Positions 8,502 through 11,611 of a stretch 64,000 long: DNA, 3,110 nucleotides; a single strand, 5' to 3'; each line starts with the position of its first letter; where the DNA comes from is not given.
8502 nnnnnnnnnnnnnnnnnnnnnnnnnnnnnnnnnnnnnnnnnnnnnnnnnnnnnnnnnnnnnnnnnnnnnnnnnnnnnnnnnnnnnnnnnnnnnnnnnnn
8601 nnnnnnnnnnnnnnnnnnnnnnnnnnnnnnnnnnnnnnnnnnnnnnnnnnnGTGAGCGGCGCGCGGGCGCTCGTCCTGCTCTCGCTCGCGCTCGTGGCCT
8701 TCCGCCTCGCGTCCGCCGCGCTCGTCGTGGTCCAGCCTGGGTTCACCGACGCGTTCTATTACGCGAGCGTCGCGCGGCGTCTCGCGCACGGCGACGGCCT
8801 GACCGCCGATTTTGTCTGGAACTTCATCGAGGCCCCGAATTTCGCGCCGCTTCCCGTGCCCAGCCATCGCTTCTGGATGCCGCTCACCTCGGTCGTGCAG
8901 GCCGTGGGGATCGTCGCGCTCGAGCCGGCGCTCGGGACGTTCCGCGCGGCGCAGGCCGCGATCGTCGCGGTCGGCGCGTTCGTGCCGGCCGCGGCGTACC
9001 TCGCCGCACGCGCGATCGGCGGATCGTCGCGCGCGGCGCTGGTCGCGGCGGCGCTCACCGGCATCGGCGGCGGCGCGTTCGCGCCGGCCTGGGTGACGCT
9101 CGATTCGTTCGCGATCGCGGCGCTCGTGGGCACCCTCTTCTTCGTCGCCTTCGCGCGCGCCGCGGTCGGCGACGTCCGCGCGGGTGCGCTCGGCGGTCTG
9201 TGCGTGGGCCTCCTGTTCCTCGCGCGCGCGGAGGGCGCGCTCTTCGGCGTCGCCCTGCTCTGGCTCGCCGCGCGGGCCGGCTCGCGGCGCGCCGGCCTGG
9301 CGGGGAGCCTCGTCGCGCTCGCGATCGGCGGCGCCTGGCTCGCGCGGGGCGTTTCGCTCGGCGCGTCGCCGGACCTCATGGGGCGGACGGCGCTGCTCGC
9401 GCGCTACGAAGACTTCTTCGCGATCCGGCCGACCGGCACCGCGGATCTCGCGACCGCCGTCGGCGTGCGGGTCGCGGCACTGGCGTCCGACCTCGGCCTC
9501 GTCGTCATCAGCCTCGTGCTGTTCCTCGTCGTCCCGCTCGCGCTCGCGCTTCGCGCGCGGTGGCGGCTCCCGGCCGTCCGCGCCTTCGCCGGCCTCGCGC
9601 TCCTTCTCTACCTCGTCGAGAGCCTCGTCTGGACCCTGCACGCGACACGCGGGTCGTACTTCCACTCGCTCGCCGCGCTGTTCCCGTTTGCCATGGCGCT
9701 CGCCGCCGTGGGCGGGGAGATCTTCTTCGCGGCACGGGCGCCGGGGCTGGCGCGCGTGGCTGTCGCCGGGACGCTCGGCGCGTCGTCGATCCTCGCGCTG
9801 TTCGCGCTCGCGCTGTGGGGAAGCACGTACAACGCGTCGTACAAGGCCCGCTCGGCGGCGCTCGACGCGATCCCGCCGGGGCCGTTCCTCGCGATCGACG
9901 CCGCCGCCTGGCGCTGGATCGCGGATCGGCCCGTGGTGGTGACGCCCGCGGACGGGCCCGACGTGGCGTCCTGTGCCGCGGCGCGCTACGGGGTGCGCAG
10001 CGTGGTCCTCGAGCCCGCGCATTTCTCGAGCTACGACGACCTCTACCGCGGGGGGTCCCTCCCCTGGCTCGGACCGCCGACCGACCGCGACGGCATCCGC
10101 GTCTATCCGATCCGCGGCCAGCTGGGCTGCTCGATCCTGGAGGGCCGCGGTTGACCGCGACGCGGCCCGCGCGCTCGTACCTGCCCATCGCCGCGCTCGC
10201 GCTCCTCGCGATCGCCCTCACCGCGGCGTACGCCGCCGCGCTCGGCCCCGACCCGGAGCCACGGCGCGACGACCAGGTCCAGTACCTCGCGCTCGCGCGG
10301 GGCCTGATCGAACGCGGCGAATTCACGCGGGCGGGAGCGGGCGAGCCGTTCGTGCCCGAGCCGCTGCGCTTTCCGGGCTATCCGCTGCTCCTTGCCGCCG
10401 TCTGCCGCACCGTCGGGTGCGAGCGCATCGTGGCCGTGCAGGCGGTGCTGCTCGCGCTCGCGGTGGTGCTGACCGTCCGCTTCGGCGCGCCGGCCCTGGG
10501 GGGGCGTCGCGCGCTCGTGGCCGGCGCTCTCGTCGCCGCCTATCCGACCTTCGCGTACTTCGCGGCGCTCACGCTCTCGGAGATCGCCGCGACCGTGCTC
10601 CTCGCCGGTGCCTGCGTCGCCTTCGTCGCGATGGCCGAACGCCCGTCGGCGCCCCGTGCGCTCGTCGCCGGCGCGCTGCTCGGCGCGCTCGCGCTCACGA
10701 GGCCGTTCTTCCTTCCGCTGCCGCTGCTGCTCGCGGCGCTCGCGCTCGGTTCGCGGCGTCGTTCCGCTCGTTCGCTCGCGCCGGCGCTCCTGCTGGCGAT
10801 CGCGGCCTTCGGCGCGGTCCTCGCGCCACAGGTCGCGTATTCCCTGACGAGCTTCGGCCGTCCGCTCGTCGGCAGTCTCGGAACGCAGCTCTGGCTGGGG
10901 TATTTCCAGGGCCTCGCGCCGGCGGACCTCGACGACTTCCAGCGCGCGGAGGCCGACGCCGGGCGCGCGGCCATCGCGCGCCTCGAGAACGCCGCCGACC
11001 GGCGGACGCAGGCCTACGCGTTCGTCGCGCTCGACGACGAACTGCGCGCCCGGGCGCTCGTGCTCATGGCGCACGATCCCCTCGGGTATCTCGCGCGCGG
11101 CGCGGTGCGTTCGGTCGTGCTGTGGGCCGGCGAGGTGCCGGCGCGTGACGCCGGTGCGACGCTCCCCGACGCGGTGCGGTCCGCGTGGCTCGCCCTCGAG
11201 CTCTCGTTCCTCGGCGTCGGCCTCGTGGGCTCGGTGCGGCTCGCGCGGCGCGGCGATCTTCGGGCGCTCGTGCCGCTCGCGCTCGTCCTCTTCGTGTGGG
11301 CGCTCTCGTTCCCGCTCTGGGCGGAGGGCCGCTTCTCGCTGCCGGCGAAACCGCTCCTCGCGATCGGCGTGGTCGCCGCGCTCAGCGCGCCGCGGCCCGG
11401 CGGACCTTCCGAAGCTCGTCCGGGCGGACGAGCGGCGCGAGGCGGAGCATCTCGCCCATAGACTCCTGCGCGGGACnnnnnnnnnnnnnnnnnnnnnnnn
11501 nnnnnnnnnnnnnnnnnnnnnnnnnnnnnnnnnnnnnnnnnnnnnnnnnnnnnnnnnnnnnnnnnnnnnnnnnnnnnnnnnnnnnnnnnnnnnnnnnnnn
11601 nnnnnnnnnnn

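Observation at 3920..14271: Cell-envelope glycopolymer locus: mreB, WecB/TagA, GT4, PHP, flippase-like protein and four consecutive GT-C-type membrane proteins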

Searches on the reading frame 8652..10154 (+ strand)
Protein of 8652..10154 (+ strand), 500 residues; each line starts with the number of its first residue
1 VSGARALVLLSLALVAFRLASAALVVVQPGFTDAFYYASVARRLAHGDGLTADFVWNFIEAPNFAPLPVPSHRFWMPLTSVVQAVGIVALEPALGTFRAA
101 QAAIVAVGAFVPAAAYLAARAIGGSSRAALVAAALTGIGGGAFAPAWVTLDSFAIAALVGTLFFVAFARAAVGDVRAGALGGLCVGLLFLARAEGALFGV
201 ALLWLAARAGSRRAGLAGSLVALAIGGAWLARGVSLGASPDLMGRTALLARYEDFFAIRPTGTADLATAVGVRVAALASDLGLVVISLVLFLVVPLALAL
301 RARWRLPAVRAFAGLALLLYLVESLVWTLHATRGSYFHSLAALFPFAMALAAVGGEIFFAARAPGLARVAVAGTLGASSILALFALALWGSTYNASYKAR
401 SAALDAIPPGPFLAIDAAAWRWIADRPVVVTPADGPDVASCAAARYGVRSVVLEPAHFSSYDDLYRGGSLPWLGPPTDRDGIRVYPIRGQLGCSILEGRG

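Call 7: search_protein_families(library=pfam, proteins=[window:8652-10154:+], max_evalue=0.1)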
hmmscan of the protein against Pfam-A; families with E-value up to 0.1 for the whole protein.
window:8652-10154:+ (500 aa): 0 families

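Call 11: search_protein_families(library=ncbifam, proteins=[window:8652-10154:+], max_evalue=1)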
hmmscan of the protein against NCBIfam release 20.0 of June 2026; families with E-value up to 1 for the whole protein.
window:8652-10154:+ (500 aa): 0 families

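Call 18: find_homologous_proteins(query=window:8652-10154:+)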
Query window:8652-10154:+ (500 aa): 606 proteins with E <= 0.001 among 8000 candidates; the best 120 are listed.
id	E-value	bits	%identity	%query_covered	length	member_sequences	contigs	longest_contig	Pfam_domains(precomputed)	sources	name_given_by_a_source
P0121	0.0e+0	1024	99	100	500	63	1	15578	-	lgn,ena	-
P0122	3.3e-280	948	94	100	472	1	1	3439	-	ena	-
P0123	2.2e-252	857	83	100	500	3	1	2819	-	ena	-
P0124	6.1e-215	733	74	95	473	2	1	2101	-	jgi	jgi:hypothetical protein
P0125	1.1e-212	726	71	98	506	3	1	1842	-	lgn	-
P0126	4.6e-210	717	71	99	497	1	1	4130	-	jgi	jgi:hypothetical protein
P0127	7.8e-209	713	70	98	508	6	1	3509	-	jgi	jgi:hypothetical protein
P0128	2.8e-208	711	70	96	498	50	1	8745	-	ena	-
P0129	4.7e-208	710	70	98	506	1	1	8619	-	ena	-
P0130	5.0e-208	710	71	98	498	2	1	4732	-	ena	-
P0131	9.0e-208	709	70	98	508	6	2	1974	-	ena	-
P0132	1.2e-207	709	70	98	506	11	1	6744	-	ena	-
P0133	2.4e-207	708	70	98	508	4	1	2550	-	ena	-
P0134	4.6e-207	707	69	94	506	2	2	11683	-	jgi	-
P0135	5.2e-207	707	71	97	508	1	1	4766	-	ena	-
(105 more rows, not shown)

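Call 29: search_solved_structures(query=A2, max_evalue=10)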
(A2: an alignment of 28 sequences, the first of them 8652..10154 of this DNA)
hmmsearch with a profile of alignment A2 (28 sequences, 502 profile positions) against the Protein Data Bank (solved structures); distinct sequences matched with E-value up to 10: 2.
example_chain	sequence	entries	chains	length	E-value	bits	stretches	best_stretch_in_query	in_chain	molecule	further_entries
5hmb_A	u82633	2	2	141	0.21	13.5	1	414-488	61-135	Azi13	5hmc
2nlz_A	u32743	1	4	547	0.93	11.4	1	409-472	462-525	Cephalosporin acylase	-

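Call 37: predict_structure(alignment_id=A2)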
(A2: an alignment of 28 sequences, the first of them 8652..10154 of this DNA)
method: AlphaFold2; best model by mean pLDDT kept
length: 500 residues; sequences in the alignment: 28
mean_pLDDT: 68.7   pTM: 0.69
mean pLDDT of the five models: 68.7, 59.5, 57.6, 53.8, 51.8
residues with pLDDT >= 90: 39; 70-90: 240; 50-70: 119; < 50: 102
segments of 3 or more residues with pLDDT < 50: 26-32, 51-75, 237-265, 276-281, 283-292, 326-336, 497-500
pLDDT, mean of each block of 10 residues (from residue 1): 70 74 52 62 72 42 39 53 86 84 78 85 82 79 56 73 85 91 81 66 88 94 81 55 34 33 46 49 48 51 59 65 50 46 74 74 76 79 71 67 87 75 77 73 87 69 83 90 86 56
secondary structure, 60 per line:
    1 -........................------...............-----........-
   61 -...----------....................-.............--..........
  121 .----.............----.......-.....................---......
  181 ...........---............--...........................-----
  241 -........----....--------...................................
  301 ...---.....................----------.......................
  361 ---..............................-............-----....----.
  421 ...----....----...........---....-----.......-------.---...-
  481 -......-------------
elements in order: H2-25 H32-46 H52-59 H75-94 H96-108 H111-121 H126-138 H143-149 H151-171 H175-191 H195-206 H209-235 H242-249 H254-257 H266-303 H307-327 H338-360 H364-393 H395-406 E412-415 H420-423 E428-431 H436-446 E450-453 H459-465 E477-479 E482-487

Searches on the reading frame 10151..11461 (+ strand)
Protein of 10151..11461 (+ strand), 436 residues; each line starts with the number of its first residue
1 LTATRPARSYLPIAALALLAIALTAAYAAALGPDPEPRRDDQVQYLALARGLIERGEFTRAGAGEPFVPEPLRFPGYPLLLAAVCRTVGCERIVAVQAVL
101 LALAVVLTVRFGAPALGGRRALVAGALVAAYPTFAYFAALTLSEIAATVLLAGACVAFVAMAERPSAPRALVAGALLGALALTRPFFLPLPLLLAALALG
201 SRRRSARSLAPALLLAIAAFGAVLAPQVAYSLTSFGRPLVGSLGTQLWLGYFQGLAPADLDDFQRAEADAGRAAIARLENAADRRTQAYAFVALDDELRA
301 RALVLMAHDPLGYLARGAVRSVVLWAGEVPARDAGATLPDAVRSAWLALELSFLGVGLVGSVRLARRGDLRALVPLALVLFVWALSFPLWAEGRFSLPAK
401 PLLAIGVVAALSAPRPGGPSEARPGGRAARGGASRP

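Call 7: search_protein_families(library=pfam, proteins=[window:10151-11461:+], max_evalue=0.1)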
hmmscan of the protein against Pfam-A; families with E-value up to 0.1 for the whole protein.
window:10151-11461:+ (436 aa): 1 family
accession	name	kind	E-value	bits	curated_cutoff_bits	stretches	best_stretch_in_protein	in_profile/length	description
PF13231.12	PMT_2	-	1.9e-06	28.6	26.1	1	92-227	23-157/160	Dolichyl-phosphate-mannose-protein mannosyltransferase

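Call 11: search_protein_families(library=ncbifam, proteins=[window:10151-11461:+], max_evalue=1)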
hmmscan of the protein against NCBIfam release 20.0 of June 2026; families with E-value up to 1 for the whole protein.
window:10151-11461:+ (436 aa): 2 families
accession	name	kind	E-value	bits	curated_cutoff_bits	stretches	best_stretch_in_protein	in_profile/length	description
NF047440.1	LA3751_2_3_fam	subfamily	9.9e-05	21.3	200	1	77-239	85-248/460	LA_3751/LA_3752 family putative glycosyltransferase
NF047510.1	LIC_10190_fam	subfamily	0.031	13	100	1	95-223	171-298/424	LIC_10190 family membrane protein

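Call 65: search_solved_structures(query=window:10151-11461:+, max_evalue=1)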
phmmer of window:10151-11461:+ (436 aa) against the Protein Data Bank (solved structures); distinct sequences matched with E-value up to 1: 1.
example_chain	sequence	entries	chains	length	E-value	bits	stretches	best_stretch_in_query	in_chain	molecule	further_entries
8f76_A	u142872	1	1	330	0.1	14.9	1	139-235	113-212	Olfactory receptor 51E2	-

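Call 80: search_solved_structures(query=A5, max_evalue=10)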
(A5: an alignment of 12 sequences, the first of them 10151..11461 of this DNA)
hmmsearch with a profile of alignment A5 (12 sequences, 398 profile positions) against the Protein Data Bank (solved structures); distinct sequences matched with E-value up to 10: 0.

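Call 81: search_protein_families(library=pfam, alignment_id=A5, max_evalue=0.01)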
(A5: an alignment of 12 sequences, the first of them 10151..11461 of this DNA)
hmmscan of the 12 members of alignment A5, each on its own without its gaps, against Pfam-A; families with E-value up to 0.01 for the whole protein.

A. member 1, window:10151-11461:+ (436 aa): 1 family
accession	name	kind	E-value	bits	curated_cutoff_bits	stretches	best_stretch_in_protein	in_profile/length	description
PF13231.12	PMT_2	-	1.9e-06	28.6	26.1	1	92-227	23-157/160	Dolichyl-phosphate-mannose-protein mannosyltransferase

B. families by the number of members that match (of 12 scanned): 3 families
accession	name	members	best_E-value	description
PF13231.12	PMT_2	11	1e-09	Dolichyl-phosphate-mannose-protein mannosyltransferase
PF03752.18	ALF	1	0.0053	Short repeats of unknown function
PF03901.23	Glyco_transf_22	1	0.0079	Alg9-like mannosyltransferase family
